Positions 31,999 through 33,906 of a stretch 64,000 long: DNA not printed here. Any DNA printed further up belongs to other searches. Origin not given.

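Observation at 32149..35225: Adjacent, overlapping PorX/PorY-like two-component pair (PglZ-domain response regulator + sensor kinase)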

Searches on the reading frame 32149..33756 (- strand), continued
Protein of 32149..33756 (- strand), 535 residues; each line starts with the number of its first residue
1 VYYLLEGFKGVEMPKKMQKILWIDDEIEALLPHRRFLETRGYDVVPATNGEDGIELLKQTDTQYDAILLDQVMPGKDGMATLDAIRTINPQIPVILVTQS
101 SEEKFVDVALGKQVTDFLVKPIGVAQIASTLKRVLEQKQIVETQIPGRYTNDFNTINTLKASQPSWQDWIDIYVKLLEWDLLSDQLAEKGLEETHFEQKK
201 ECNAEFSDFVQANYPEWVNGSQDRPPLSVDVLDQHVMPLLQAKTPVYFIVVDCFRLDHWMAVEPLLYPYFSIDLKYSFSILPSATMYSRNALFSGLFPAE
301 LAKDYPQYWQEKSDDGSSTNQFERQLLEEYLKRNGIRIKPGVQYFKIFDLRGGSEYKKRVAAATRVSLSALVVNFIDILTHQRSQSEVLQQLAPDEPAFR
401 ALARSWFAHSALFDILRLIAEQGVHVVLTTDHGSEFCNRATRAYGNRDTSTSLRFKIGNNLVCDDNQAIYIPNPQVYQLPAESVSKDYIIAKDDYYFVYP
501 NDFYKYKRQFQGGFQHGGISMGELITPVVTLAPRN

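Call 33: search_protein_families(library=ncbifam, proteins=[L009:7324-7782:+, L011:2109-2795:+, L012:13230-14351:+, L012:14348-15658:+, L011:2792-3256:+, L012:15648-19217:+, L014:2288-9805:+, L012:7389-8663:+, L015:1268-2506:+, L072:12176-13405:+], max_evalue=0.000001)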
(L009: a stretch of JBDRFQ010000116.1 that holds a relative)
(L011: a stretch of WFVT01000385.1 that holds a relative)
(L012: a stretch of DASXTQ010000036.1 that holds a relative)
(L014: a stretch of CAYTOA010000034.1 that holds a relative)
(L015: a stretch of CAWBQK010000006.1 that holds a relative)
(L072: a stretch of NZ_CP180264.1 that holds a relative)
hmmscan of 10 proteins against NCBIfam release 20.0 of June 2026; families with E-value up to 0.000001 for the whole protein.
L009:7324-7782:+ (152 aa): 2 families
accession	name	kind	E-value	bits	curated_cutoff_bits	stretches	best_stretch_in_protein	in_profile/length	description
TIGR00150.1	T6A_YjeE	equivalog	2.7e-25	88.8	60.1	1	13-127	6-122/135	tRNA (adenosine(37)-N6)-threonylcarbamoyltransferase complex ATPase subunit type 1 TsaE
NF007931.0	PRK10646.1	equivalog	1.9e-17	63.6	246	1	13-111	12-112/153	tRNA (adenosine(37)-N6)-threonylcarbamoyltransferase complex ATPase subunit type 1 TsaE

L011:2109-2795:+ (228 aa): 5 families
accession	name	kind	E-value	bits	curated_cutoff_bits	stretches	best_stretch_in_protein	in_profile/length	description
TIGR03725.1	T6A_YeaZ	equivalog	9.8e-42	143.3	69.3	1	3-213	1-212/212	tRNA (adenosine(37)-N6)-threonylcarbamoyltransferase complex dimerization subunit type 1 TsaB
TIGR03723.1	T6A_TsaD_YgjD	equivalog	7.8e-12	44.9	296.1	1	33-98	47-112/314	tRNA (adenosine(37)-N6)-threonylcarbamoyltransferase complex transferase subunit TsaD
TIGR00329.1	gcp_kae1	subfamily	3.1e-10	39.8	207.8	1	30-98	43-111/305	tRNA (adenosine(37)-N6)-threonylcarbamoyltransferase complex transferase subunit TsaD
TIGR03722.2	arch_KAE1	equivalog_domain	3.1e-08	33.1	375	1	30-94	41-105/323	KEOPS complex N(6)-L-threonylcarbamoyladenine synthase Kae1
NF007174.0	PRK09605.1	equivalog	1.4e-07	30.4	447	1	30-94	43-107/535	bifunctional N(6)-L-threonylcarbamoyladenine synthase/serine/threonine protein kinase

L012:13230-14351:+ (373 aa): 4 families
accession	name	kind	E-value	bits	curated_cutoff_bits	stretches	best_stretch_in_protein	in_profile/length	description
TIGR00515.1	accD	equivalog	3.3e-116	387.6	317.45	1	2-278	2-279/285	acetyl-CoA carboxylase, carboxyltransferase subunit beta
TIGR01117.1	mmdA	subfamily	4.5e-18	65.3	998.8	1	55-241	30-203/512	methylmalonyl-CoA decarboxylase subunit alpha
NF005530.0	PRK07189.1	equivalog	3e-14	52.8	228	1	52-237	12-192/303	biotin-independent malonate decarboxylase subunit beta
TIGR03133.1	malonate_beta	equivalog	4.9e-13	49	278.15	1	55-237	5-182/274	biotin-independent malonate decarboxylase subunit beta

L012:14348-15658:+ (436 aa): 11 families
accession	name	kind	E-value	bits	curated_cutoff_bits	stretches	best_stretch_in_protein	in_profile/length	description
TIGR01499.1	folC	subfamily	1.9e-105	353.5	162.65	1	31-423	4-395/400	bifunctional protein FolC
NF047860.1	Tet-DihydfolSynFolCMyb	equivalog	1.5e-71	241.8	700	1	18-417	36-445/468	bifunctional tetrahydrofolate synthase/dihydrofolate synthase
NF008101.0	PRK10846.1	equivalog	1.4e-63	215.2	360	1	43-429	47-415/422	bifunctional tetrahydrofolate synthase/dihydrofolate synthase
TIGR01085.1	murE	subfamily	3.4e-14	52.6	257.3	1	153-323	174-349/472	UDP-N-acetylmuramyl-tripeptide synthetase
NF001126.0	PRK00139.1-4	equivalog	9.2e-14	50.8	373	1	128-332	164-368/486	UDP-N-acetylmuramoyl-L-alanyl-D-glutamate--2,6-diaminopimelate ligase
NF008896.0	PRK11929.1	equivalog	4.8e-12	44.5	1023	1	136-287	656-816/965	bifunctional UDP-N-acetylmuramoyl-L-alanyl-D-glutamate--2,6-diaminopimelate ligase MurE/UDP-N-acetylmuramoyl-tripeptide--D-alanyl-D-alanine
TIGR01082.1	murC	equivalog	3.6e-11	42.8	335.1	1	155-331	166-342/449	UDP-N-acetylmuramate--L-alanine ligase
TIGR01143.1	murF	subfamily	1.5e-10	40.7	288.6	1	133-287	123-280/418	UDP-N-acetylmuramoyl-tripeptide--D-alanyl-D-alanine ligase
NF001124.0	PRK00139.1-2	equivalog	2.9e-09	36.2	476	0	157-416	199-466/500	UDP-N-acetylmuramoyl-L-alanyl-D-glutamate--2,6-diaminopimelate ligase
TIGR01087.1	murD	equivalog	4.3e-07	29.4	211.95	0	148-273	163-287/441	UDP-N-acetylmuramoyl-L-alanine--D-glutamate ligase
TIGR02068.2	cya_phycin_syn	equivalog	9.5e-07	27.2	850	0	257-360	682-783/862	cyanophycin synthetase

L011:2792-3256:+ (154 aa): 12 families
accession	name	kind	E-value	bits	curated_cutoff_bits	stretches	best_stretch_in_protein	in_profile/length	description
TIGR01575.1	rimI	equivalog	2.2e-41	141.1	86.4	1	17-148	1-132/132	ribosomal protein S18-alanine N-acetyltransferase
NF007025.1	PRK09491.1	equivalog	6e-30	104.1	173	1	10-150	3-143/145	ribosomal protein S18-alanine N-acetyltransferase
NF002959.0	PRK03624.1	equivalog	4.1e-15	55.8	124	1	6-131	5-132/147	GNAT family acetyltransferase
NF033083.0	AAC_3_I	equivalog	1.8e-12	47.7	200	1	52-131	52-137/145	AAC(3)-I family aminoglycoside N-acetyltransferase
NF053587.1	SpmdActasePaiA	equivalog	1.2e-11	44.7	250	1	70-152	89-171/172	spermidine/spermine N(1)-acetyltransferase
NF000487.1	stat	exception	1.9e-10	40.5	420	1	59-148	90-184/189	streptothricin N-acetyltransferase STAT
NF049894.1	CG3035_N_ac_Glu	equivalog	8.5e-10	38.3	280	1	77-130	238-291/300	N-acetylglutamate synthase, CG3035 family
NF040503.1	resist_ArsN1a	equivalog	4.1e-09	36.4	170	1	76-136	81-141/159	arsinothricin resistance N-acetyltransferase ArsN1 family A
TIGR03448.1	mycothiol_MshD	equivalog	1.1e-07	31.5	163.1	0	24-99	21-99/294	mycothiol synthase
NF007853.0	PRK10562.1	equivalog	2e-07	31.4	125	1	48-148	48-138/146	N-acetyltransferase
NF007527.0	PRK10140.1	equivalog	2.3e-07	30.8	236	1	30-145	34-155/162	N-acetyltransferase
NF007807.0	PRK10514.1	equivalog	8.6e-07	29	134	0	8-133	3-127/147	acetyltransferase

L012:15648-19217:+ (1189 aa): 4 families
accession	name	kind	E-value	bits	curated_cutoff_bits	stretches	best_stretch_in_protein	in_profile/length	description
TIGR03002.1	outer_YhbN_LptA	equivalog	6.5e-17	61.7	71.7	0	54-169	6-130/142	lipopolysaccharide transport periplasmic protein LptA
TIGR04409.1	LptC_YrbK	equivalog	1.5e-11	44.2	38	0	57-160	56-168/180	LPS export ABC transporter periplasmic protein LptC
NF002997.0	PRK03761.1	equivalog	1.2e-10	40.3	683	1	446-657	76-288/783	LPS assembly protein LptD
NF003358.0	PRK04423.1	equivalog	1.9e-08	33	944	1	529-658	161-287/799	LPS-assembly protein LptD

L014:2288-9805:+ (2505 aa): 1 family
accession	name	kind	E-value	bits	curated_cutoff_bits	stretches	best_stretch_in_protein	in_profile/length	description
TIGR04189.1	surface_SprA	equivalog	0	1096.6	200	1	251-2499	6-2313/2319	T9SS outer membrane translocon Sov/SprA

L012:7389-8663:+ (424 aa): 4 families
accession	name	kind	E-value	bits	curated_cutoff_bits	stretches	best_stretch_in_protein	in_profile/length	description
TIGR00414.1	serS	equivalog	8.4e-143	476.3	301.65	1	1-414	1-417/418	serine--tRNA ligase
TIGR00418.1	thrS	equivalog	4.9e-15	55.4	383.65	1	137-316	171-347/565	threonine--tRNA ligase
NF002120.0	PRK00960.1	equivalog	2.8e-10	39.4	611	0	233-317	320-401/518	serine--tRNA ligase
TIGR00415.1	serS_MJ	equivalog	4e-10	38.8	489.55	0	219-316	304-397/518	serine--tRNA ligase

L015:1268-2506:+ (412 aa): 24 families
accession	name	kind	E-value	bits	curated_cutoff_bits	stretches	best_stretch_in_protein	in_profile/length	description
TIGR01181.1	dTDP_gluc_dehyt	equivalog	3.9e-120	400.8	365.1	1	73-387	1-321/321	dTDP-glucose 4,6-dehydratase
NF007582.0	PRK10217.1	equivalog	6.5e-82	275.5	698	1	72-393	2-347/355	dTDP-glucose 4,6-dehydratase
NF007490.0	PRK10084.1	subfamily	6.8e-82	275.3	649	1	73-402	2-359/361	dTDP-glucose 4,6-dehydratase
TIGR04180.1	EDH_00030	hypoth_equivalog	8.6e-46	156.3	475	1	74-329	1-257/297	NAD-dependent 4,6-dehydratase LegB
TIGR01179.1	galE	equivalog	1.5e-30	106.2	262.3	1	73-381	1-329/332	UDP-glucose 4-epimerase GalE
TIGR03466.1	HpnA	hypoth_equivalog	2e-20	72.9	367.65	1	73-307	2-226/327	hopanoid-associated sugar epimerase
TIGR02197.1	heptose_epim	equivalog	2.4e-20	72.9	274.6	1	74-340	1-271/316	ADP-glyceromanno-heptose 6-epimerase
TIGR02622.1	CDP_4_6_dhtase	equivalog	1.9e-18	66.7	278.45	1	72-236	5-172/352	CDP-glucose 4,6-dehydratase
NF007956.0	PRK10675.1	subfamily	1.1e-17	64.1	394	1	73-223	2-154/338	UDP-glucose 4-epimerase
NF011728.1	PRK15181.1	equivalog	1.7e-17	63.5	760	1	72-380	16-340/348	Vi polysaccharide biosynthesis UDP-N-acetylglucosaminuronic acid C-4 epimerase TviC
NF008872.0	PRK11908.1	equivalog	4.1e-14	52.4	294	1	72-322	2-262/349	bifunctional UDP-4-keto-pentose/UDP-xylose synthase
NF042422.1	oxyalk_red_OleD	equivalog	4e-12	46.2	580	1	73-332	2-254/329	2-alkyl-3-oxoalkanoate reductase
NF042423.1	oxyalk_red_Shew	equivalog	5.6e-12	45.4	580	1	70-290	7-213/331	2-alkyl-3-oxoalkanoate reductase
TIGR03589.1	PseB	equivalog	5.7e-12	45.2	407.75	1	72-307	5-224/324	UDP-N-acetylglucosamine 4,6-dehydratase (inverting)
NF047922.1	GDPFucSynFcl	equivalog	5.9e-12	45.7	500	1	164-382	75-306/308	GDP-L-fucose synthase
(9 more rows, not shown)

L072:12176-13405:+ (409 aa): 4 families
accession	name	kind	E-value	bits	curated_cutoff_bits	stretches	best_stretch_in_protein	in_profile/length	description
TIGR00518.1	alaDH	equivalog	9.8e-92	307.7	391.85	1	35-400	2-364/370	alanine dehydrogenase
NF006942.0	PRK09424.1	equivalog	9.1e-45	153.3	383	2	35-232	2-196/510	Re/Si-specific NAD(P)(+) transhydrogenase subunit alpha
TIGR00561.1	pntA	equivalog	2.2e-36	125.6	444.4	1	36-386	2-366/511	Re/Si-specific NAD(P)(+) transhydrogenase subunit alpha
TIGR02853.1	spore_dpaA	equivalog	5.2e-07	29.2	319.65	1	203-308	153-246/287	dipicolinic acid synthetase subunit A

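Call 37: search_protein_families(library=ncbifam, proteins=[L039:8604-9860:+, L064:4029-5576:+, L057:8166-10001:+, L015:8631-9887:+, L017:7406-8632:+, L009:4265-5698:+], max_evalue=1e-20)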
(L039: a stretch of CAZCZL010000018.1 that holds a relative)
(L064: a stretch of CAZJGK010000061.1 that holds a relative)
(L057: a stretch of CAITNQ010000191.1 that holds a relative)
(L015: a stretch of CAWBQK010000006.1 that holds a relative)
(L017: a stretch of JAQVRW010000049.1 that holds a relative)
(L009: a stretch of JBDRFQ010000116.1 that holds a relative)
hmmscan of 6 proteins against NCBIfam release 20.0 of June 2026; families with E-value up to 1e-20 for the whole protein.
L039:8604-9860:+ (418 aa): 2 families
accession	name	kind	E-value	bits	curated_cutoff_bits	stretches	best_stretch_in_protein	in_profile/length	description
NF008468.0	PRK11360.1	equivalog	1.4e-31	109.5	646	1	200-417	403-611/616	two-component system sensor histidine kinase AtoS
NF007688.0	PRK10364.1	equivalog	5.7e-28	97.9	479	1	185-417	232-454/460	two-component system sensor histidine kinase ZraS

L064:4029-5576:+ (515 aa): 4 families
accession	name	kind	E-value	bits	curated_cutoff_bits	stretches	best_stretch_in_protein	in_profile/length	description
NF008468.0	PRK11360.1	equivalog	4.1e-34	117.9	646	1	298-507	403-614/616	two-component system sensor histidine kinase AtoS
NF007688.0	PRK10364.1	equivalog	2.4e-30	105.7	479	1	293-502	242-452/460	two-component system sensor histidine kinase ZraS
NF053867.1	SprKinKinDBac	equivalog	3.6e-25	88.4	775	1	281-501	276-497/500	sporulation kinase KinD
NF052574.1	HisKinEspCMyxo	equivalog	2.9e-24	85.3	1200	1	352-508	487-644/785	serine histidine kinase EspC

L057:8166-10001:+ (611 aa): 4 families
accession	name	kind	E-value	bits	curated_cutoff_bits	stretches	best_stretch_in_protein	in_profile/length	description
NF008468.0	PRK11360.1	equivalog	3.1e-36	124.9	646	1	383-601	402-611/616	two-component system sensor histidine kinase AtoS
NF007688.0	PRK10364.1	equivalog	2.2e-31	109.1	479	1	367-602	230-455/460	two-component system sensor histidine kinase ZraS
TIGR02966.1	phoR_proteo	equivalog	3.9e-22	78.7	334.2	1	384-595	121-332/333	phosphate regulon sensor histidine kinase PhoR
NF010411.0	PRK13837.1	equivalog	8.1e-22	77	647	1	416-606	487-683/828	two-component system VirA-like sensor kinase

L015:8631-9887:+ (418 aa): 4 families
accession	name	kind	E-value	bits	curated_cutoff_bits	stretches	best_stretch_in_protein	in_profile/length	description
NF008468.0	PRK11360.1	equivalog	9.6e-34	116.7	646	1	207-417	403-608/616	two-component system sensor histidine kinase AtoS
NF007688.0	PRK10364.1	equivalog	2.6e-26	92.4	479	1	203-417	243-451/460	two-component system sensor histidine kinase ZraS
TIGR02966.1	phoR_proteo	equivalog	4.4e-24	85.1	334.2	1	207-415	121-333/333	phosphate regulon sensor histidine kinase PhoR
NF041880.1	EPS_EpsF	equivalog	4.4e-22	78.3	900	1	194-416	271-492/492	response regulator EpsF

L017:7406-8632:+ (408 aa): 2 families
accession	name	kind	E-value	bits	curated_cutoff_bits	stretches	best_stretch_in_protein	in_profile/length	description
NF008468.0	PRK11360.1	equivalog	3.9e-35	121.3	646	1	198-407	403-608/616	two-component system sensor histidine kinase AtoS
NF007688.0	PRK10364.1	equivalog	4.8e-24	84.9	479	1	183-407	232-451/460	two-component system sensor histidine kinase ZraS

L009:4265-5698:+ (477 aa): 2 families
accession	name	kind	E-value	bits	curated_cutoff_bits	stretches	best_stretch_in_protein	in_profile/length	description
NF008468.0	PRK11360.1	equivalog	4.9e-31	107.8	646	1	261-476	404-607/616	two-component system sensor histidine kinase AtoS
NF007688.0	PRK10364.1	equivalog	2.5e-28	99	479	1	256-476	243-450/460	two-component system sensor histidine kinase ZraS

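Call 42: find_homologous_proteins(query=A2, max_evalue=1e-10)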
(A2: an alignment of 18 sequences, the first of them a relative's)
Query A2 (18 sequences) (240 aa, profile of the alignment): 8000 proteins with E <= 1e-10 among 8000 candidates; the best 120 are listed.
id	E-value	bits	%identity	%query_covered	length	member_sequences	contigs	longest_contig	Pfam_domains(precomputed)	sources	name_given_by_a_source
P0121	5.1e-99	348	48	98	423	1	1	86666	PF02518.32,PF13589.13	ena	-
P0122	1.6e-98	347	62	100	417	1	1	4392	PF02518.32,PF14501.13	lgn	-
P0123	1.9e-98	347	47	98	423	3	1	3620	PF02518.32,PF13589.13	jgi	jgi:two-component system, NtrC family, sensor histidine kinase KinB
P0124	3.9e-98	346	48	98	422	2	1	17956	PF02518.32,PF13589.13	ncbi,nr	ncbi:MAG: HAMP domain-containing histidine kinase [Candidatus Eisenbacteria bacterium]|nr:HAMP domai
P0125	5.8e-98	345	86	100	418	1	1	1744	PF13581.13,PF02518.32,PF14501.13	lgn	-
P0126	1.1e-97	344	68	100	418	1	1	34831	PF02518.32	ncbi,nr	ncbi:two-component sensor histidine kinase [candidate division GN15 bacterium]|nr:two-component sens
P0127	1.3e-97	344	67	98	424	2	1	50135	PF02518.32,PF00512.32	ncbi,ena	-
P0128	1.3e-97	344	63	99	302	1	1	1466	PF02518.32,PF14501.13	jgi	-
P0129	1.4e-97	344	63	100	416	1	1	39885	PF02518.32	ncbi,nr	ncbi:MAG: HAMP domain-containing histidine kinase [candidate division Zixibacteria bacterium]|nr:HAM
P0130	1.5e-97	344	100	100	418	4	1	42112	PF02518.32,PF00512.32,PF14501.13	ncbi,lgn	-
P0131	1.5e-97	344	47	98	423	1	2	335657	PF02518.32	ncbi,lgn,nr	ncbi:MAG: sensor histidine kinase [Candidatus Eisenbacteria bacterium]|nr:HAMP domain-containing sen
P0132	2.0e-97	343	60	100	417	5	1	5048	PF02518.32,PF14501.13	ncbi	-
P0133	2.9e-97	343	70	100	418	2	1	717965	PF02518.32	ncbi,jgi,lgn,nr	ncbi:MAG: HAMP domain-containing sensor histidine kinase [candidate division Zixibacteria bacterium]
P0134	3.0e-97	343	64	100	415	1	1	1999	PF02518.32,PF00512.32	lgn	-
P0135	3.5e-97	342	88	100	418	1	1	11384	PF02518.32,PF14501.13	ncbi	-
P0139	6.5e-97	342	65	98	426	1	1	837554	PF02518.32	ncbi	-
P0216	1.5e-94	334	52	98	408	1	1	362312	PF02518.32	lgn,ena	-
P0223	2.4e-94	333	45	100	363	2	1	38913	PF02518.32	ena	-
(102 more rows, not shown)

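Call 63: search_protein_families(library=padloc, proteins=[window:32149-33720:-], max_evalue=0.001)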
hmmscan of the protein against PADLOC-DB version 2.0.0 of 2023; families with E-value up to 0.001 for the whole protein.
window:32149-33720:- (523 aa): 7 families
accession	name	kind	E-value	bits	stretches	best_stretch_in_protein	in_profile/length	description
PDLC02556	PglZ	-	1.4e-18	64.8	1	96-520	241-638/641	PglZ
PDLC02558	PglZ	-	6e-18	62.4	1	145-520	314-662/666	PglZ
PDLC02555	PglZ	-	3.1e-06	24.1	1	178-293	314-430/613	PglZ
PDLC04055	PD-T4-6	-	1.7e-05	21.8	1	5-127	365-487/496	-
PDLC02565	PglZ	-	0.0002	17.8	0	177-283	430-540/910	PglZ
PDLC02561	PglZ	-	0.00026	17.2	0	215-283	445-514/840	PglZ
PDLC02564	PglZ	-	0.0008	15.9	0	411-518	622-723/855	PglZ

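Call 69: find_encoding_contigs(protein=P0139, flank=4000, max_places=1)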
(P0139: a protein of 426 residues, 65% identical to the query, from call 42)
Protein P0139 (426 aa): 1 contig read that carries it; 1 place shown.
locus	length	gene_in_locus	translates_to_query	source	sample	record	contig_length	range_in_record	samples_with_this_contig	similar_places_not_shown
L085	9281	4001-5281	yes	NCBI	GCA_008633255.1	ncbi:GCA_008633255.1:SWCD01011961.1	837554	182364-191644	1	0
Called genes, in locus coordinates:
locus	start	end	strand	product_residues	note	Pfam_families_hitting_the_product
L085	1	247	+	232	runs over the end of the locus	-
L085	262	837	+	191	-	-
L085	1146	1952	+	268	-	PF13649:Methyltransf_25, PF13847:Methyltransf_31, PF08241:Methyltransf_11, PF08242:Methyltransf_12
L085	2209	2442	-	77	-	PF00830:Ribosomal_L28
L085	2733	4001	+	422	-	PF02403:Seryl_tRNA_N, PF00587:tRNA-synt_2b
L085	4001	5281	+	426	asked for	PF02518:HATPase_c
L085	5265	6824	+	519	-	PF00072:Response_reg, PF08665:PglZ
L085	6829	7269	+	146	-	PF02367:TsaE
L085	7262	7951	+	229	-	PF00814:TsaD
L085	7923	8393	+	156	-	PF13673:Acetyltransf_10, PF00583:Acetyltransf_1, PF13508:Acetyltransf_7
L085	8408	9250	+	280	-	PF17848:Zn_ribbon_ACC (weak), PF01039:Carboxyl_trans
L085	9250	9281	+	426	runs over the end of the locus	PF08245:Mur_ligase_M, PF02875:Mur_ligase_C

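Call 70: find_encoding_contigs(protein=P0216, flank=4000, max_places=1)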
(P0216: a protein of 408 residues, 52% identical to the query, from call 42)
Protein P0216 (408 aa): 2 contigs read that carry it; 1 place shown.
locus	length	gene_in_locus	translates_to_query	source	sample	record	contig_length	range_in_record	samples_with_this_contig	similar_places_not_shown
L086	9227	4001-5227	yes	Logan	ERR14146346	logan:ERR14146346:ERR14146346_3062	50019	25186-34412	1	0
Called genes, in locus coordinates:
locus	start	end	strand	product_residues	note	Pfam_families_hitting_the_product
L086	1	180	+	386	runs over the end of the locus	PF01041:DegT_DnrJ_EryC1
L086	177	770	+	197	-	PF02397:Bac_transf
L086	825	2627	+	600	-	PF00571:CBS (faint), PF01073:3Beta_HSD, PF01370:Epimerase, PF02719:Polysacc_synt_2, PF04321:RmlD_sub_bind, PF05368:NmrA (weak), PF13460:NAD_binding_10, PF16363:GDP_Man_Dehyd, +1 more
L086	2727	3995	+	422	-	PF02403:Seryl_tRNA_N, PF00587:tRNA-synt_2b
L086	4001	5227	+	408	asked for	PF02518:HATPase_c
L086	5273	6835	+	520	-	PF00072:Response_reg, PF08665:PglZ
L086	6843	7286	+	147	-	PF02367:TsaE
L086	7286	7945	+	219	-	PF00814:TsaD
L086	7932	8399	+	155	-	PF13420:Acetyltransf_4 (weak), PF13673:Acetyltransf_10, PF00583:Acetyltransf_1, PF13508:Acetyltransf_7, PF08445:FR47 (weak)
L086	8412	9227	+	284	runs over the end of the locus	PF17848:Zn_ribbon_ACC, PF01039:Carboxyl_trans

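Call 71: find_encoding_contigs(protein=P0121, flank=4000, max_places=1)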
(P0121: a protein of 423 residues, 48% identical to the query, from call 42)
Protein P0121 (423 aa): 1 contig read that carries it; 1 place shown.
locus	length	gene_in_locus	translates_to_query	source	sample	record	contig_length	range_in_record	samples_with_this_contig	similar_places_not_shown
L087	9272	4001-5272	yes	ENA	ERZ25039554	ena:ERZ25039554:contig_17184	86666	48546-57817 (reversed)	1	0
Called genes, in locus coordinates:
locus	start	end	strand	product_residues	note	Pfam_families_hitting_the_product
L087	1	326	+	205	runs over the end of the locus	PF01370:Epimerase, PF16363:GDP_Man_Dehyd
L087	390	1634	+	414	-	PF01073:3Beta_HSD, PF01370:Epimerase, PF02719:Polysacc_synt_2, PF16363:GDP_Man_Dehyd, PF07993:NAD_binding_4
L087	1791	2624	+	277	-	PF00953:Glycos_transf_4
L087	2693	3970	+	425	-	PF02403:Seryl_tRNA_N, PF00587:tRNA-synt_2b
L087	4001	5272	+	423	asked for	PF02518:HATPase_c, PF13589:HATPase_c_3 (weak)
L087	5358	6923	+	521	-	PF00072:Response_reg, PF08665:PglZ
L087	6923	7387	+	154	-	PF02367:TsaE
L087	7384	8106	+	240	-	PF00814:TsaD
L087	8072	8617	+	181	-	PF13673:Acetyltransf_10, PF00583:Acetyltransf_1, PF13508:Acetyltransf_7, PF08445:FR47 (weak)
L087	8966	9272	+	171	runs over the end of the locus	PF01039:Carboxyl_trans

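Call 72: find_encoding_contigs(protein=P0223, flank=4000, max_places=1)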
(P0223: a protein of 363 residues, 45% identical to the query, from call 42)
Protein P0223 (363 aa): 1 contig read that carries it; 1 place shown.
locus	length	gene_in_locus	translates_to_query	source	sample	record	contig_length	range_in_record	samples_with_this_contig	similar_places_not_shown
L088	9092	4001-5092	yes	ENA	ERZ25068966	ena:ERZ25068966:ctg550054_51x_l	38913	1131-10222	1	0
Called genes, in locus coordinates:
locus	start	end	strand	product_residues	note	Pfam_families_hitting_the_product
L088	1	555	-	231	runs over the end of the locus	PF01351:RNase_HII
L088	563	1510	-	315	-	PF05048:NosD, PF13229:Beta_helix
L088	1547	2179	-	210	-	PF18737:HEPN_MAE_28990, PF18735:HEPN_RiboL-PSP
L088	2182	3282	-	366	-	PF03235:GmrSD_N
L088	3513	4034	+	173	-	-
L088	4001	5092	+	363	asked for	PF02518:HATPase_c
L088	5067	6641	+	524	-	PF00072:Response_reg, PF08665:PglZ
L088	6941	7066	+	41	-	-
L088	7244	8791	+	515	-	PF10150:RNase_E_G, PF20833:RNase_E_G_Thio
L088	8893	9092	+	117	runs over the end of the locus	PF00829:Ribosomal_L21p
